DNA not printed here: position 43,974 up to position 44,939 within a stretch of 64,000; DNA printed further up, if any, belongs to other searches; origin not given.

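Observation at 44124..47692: Alpha/beta hydrolase translationally coupled to a UvrD helicase carrying an internal DEDDh exonuclease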

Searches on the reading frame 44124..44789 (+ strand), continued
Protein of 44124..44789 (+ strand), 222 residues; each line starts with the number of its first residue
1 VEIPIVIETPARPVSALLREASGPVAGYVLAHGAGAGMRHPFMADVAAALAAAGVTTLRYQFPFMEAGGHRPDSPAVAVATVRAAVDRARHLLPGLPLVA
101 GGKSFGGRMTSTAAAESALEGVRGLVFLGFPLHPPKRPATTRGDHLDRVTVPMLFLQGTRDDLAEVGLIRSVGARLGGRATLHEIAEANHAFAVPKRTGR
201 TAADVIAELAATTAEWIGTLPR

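Call 83: predict_structure(alignment_id=A5)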
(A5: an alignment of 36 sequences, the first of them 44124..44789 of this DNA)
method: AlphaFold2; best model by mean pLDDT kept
length: 222 residues; sequences in the alignment: 36
mean_pLDDT: 96.1   pTM: 0.92
mean pLDDT of the five models: 96.1, 95.8, 94.3, 94.3, 93.9
residues with pLDDT >= 90: 208; 70-90: 14; 50-70: 0; < 50: 0
segments of 3 or more residues with pLDDT < 50: none
pLDDT, mean of each block of 10 residues (from residue 1): 96 98 97 88 97 98 94 96 99 97 97 98 98 91 96 98 94 97 97 96 98 98 84
secondary structure, 60 per line:
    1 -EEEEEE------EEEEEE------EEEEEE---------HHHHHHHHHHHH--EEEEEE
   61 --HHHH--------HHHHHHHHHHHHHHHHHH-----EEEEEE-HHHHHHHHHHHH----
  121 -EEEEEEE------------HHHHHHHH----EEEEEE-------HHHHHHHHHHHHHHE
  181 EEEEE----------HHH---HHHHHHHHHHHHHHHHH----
elements in order: E2-7 E14-19 E26-31 H41-52 E55-60 H63-66 H75-92 E98-103 H105-116 E122-128 H141-148 E153-158 H166-179 E180-185 H202-218

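Call 85: fold_search(model_id=the predicted structure, library=pdb)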
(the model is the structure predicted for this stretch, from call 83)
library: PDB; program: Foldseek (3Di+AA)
matches with E <= 10: 1974; with E <= 0.001: 1374
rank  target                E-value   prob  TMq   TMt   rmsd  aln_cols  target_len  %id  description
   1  5cml_A                4.3e-14  1.00  0.74  0.69   5.2       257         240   14  Crystal structure of the Esterase domain from Rhodothermus marinus Rmar_1206 protein (released 2016-07-27)
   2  2fuk                  3.8e-13  1.00  0.75  0.76   3.5       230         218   21  Crystal structure of XC6422 from Xanthomonas campestris: a member of a/b serine hydrolase without lid at 1.6 resolution (released 2006-07-04)
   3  5cml_B                4.5e-13  1.00  0.75  0.74   4.1       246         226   16  Crystal structure of the Esterase domain from Rhodothermus marinus Rmar_1206 protein (released 2016-07-27)
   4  4ao8                  1.2e-12  1.00  0.68  0.65   4.4       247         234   19  PEG-bound complex of a novel cold-adapted esterase from an Arctic intertidal metagenomic library (released 2012-08-08)
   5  2o2g                  1.6e-12  1.00  0.80  0.82   2.9       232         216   21  Crystal structure of Dienelactone hydrolase (YP_324580.1) from Anabaena variabilis ATCC 29413 at 1.92 A resolution (released 2006-12-19)
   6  3trd                  1.6e-12  1.00  0.75  0.80   3.0       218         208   17  Structure of an alpha-beta serine hydrolase homologue from Coxiella burnetii (released 2011-09-21)
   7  8skm_A                2.1e-12  1.00  0.72  0.64   6.5       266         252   18  Wild type chlorogenic acid esterase from Lactobacillus helveticus (released 2024-03-27)
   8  8b4u                  2.2e-12  1.00  0.72  0.61   5.5       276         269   16  The crystal structure of PET46, a PETase enzyme from Candidatus bathyarchaeota (released 2023-08-23)
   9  7qjm_B                2.4e-12  1.00  0.76  0.58   4.5       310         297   18  Crystal structure of an alpha/beta-hydrolase enzyme from Chloroflexus sp. MS-G (202) (released 2022-12-28)
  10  4ao7                  3.0e-12  1.00  0.65  0.65   4.4       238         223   19  Zinc bound structure of a novel cold-adapted esterase from an Arctic intertidal metagenomic library (released 2012-08-08)
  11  4ao6                  3.0e-12  1.00  0.64  0.64   4.4       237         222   18  Native structure of a novel cold-adapted esterase from an Arctic intertidal metagenomic library (released 2012-08-08)
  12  8slj_A                3.4e-12  1.00  0.71  0.64   5.0       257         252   19  K164A mutant of a chlorogenic acid esterase from Lactobacillus helveticus (released 2024-03-27)
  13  4u2d                  3.9e-12  1.00  0.71  0.68   4.4       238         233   21  Crystal structure of dienelactone hydrolase S-2 variant (Q35H, F38L, Q110L, C123S, Y137C, Y145C, N154D, E199G, S208G and (released 2014-12-10)
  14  2i3d_A                5.6e-12  1.00  0.71  0.72   4.2       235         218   16  Crystal Structure of Protein of Unknown Function ATU1826, a Putative Alpha/Beta Hydrolase from Agrobacterium tumefacie (released 2006-09-19)
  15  7xrh_B                7.2e-12  1.00  0.66  0.65   6.0       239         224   18  Feruloyl esterase from Lactobacillus acidophilus (released 2023-05-17)
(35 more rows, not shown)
